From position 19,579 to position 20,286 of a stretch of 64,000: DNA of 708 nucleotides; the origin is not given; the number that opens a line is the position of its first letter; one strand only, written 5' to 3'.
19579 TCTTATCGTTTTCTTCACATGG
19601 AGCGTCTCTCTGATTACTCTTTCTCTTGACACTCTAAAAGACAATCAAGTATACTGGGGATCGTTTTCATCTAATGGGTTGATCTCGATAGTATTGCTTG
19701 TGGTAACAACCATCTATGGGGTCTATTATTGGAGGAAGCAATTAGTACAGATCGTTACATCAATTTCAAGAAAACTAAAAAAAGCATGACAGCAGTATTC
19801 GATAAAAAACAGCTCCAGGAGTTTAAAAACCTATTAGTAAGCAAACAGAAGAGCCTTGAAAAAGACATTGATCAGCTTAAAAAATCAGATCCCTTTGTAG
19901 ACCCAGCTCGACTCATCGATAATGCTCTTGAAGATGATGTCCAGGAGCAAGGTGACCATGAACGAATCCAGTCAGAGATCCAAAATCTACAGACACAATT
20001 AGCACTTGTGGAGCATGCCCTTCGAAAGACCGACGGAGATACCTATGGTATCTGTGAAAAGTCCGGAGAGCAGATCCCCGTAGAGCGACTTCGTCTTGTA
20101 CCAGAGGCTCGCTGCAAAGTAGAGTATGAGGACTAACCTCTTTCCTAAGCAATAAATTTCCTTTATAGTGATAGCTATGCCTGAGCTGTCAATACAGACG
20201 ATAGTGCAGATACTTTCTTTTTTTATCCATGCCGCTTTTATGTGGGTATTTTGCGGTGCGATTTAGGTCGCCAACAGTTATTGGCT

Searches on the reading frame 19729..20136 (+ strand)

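Call 62: search_protein_families(library=pfam, proteins=[window:19729-20136:+], max_evalue=0.001)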
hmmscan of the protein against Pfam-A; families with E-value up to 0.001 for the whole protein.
window:19729-20136:+ (135 aa): 1 family
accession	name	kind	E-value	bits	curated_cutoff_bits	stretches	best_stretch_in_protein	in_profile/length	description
PF01258.23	zf-dskA_traR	-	3.2e-07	30.7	24.9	1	105-128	2-25/36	Prokaryotic dksA/traR C4-type zinc finger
